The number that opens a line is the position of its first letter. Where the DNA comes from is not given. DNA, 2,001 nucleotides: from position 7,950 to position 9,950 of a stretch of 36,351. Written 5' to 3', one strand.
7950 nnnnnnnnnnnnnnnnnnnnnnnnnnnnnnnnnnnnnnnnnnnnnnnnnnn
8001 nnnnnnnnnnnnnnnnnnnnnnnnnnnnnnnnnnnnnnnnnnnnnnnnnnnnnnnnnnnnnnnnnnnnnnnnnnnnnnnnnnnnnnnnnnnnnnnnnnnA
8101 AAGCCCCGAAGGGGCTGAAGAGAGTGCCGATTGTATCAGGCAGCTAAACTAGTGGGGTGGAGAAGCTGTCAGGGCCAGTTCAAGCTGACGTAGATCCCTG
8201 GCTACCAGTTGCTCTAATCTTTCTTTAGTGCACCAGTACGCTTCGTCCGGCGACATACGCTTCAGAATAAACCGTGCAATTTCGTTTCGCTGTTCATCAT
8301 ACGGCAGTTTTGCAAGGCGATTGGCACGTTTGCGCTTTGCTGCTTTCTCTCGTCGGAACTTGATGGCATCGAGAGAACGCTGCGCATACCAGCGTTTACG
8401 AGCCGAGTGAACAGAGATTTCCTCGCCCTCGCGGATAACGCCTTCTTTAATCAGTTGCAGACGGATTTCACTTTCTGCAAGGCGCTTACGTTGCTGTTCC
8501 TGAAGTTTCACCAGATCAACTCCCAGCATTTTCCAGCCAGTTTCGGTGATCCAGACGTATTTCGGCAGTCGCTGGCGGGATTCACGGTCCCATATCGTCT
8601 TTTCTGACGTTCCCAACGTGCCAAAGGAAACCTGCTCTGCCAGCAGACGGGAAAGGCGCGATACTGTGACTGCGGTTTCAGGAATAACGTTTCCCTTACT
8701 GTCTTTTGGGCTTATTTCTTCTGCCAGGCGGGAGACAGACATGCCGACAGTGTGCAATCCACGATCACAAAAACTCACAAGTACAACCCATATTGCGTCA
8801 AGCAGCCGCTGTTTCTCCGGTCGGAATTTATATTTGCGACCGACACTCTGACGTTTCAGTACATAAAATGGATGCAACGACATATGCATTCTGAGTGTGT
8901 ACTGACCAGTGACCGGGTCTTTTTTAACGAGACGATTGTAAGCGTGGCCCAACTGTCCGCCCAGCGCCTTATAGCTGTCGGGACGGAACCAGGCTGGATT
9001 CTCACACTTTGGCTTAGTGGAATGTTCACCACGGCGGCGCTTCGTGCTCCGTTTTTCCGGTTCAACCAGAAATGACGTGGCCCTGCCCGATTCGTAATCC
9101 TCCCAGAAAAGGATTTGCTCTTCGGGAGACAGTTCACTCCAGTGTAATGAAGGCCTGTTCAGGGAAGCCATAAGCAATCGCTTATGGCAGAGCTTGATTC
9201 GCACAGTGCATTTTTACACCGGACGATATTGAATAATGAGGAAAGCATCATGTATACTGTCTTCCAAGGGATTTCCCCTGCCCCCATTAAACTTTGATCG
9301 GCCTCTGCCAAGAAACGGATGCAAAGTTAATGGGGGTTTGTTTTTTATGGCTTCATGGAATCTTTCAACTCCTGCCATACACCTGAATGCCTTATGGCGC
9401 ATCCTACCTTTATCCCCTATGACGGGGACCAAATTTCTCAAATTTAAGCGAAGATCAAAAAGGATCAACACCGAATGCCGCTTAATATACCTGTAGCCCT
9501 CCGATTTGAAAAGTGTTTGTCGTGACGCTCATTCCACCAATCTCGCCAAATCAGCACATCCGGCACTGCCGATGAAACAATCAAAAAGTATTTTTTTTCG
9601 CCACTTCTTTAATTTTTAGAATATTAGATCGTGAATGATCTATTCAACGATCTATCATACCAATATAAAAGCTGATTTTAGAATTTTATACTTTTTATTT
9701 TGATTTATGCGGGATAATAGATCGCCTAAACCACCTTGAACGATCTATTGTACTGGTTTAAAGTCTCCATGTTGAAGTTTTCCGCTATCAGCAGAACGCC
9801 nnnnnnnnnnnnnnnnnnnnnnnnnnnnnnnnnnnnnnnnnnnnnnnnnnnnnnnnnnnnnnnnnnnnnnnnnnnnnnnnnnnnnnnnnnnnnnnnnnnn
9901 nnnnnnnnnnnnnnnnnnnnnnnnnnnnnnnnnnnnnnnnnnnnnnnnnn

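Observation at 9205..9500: Candidate antisense RNA and leader ORF controlling repA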

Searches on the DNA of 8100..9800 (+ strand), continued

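Call 72: search_rna_families(sources=[L003, L004, L006, L022, L011, L014, L024], threshold=evalue, max_evalue=0.01)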
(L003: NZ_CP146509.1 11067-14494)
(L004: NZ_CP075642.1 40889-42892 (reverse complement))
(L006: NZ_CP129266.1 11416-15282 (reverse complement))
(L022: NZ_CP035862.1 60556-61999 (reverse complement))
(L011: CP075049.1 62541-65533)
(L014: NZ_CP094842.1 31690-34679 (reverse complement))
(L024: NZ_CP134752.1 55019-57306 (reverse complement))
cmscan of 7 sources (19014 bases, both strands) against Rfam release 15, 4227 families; matches with E-value up to 0.01: 11.
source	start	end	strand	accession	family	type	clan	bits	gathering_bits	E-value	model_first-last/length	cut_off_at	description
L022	496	645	-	RF01087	PK-repZ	Cis-reg;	-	134.6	44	7.3e-30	1-150/150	no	Pseudoknot of the regulatory region of the repZ gene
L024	543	666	+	RF01089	PK-repBA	Cis-reg;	-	93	45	4.1e-20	1-124/124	no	Pseudoknot of the regulatory region of the repBA gene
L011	839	963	+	RF01089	PK-repBA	Cis-reg;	-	85.7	45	3.9e-18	1-124/124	no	Pseudoknot of the regulatory region of the repBA gene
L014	847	969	+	RF01089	PK-repBA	Cis-reg;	-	83.9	45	1.2e-17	1-124/124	no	Pseudoknot of the regulatory region of the repBA gene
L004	136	288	-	RF01087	PK-repZ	Cis-reg;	-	55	44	1.8e-09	1-150/150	no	Pseudoknot of the regulatory region of the repZ gene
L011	832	962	+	RF01087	PK-repZ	Cis-reg;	-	40.5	44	8.8e-06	1-150/150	no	Pseudoknot of the regulatory region of the repZ gene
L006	2043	2198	-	RF01087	PK-repZ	Cis-reg;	-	35.7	44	0.00015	1-150/150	no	Pseudoknot of the regulatory region of the repZ gene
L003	1545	1702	-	RF01087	PK-repZ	Cis-reg;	-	35.5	44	0.00017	1-150/150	no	Pseudoknot of the regulatory region of the repZ gene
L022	520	638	-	RF01089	PK-repBA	Cis-reg;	-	35.2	45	0.00015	1-124/124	no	Pseudoknot of the regulatory region of the repBA gene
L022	551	644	+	RF00042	CopA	Gene; antisense;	-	34.1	60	0.0081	1-92/92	no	CopA-like RNA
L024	536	662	+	RF01087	PK-repZ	Cis-reg;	-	31.6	44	0.0017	1-150/150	no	Pseudoknot of the regulatory region of the repZ gene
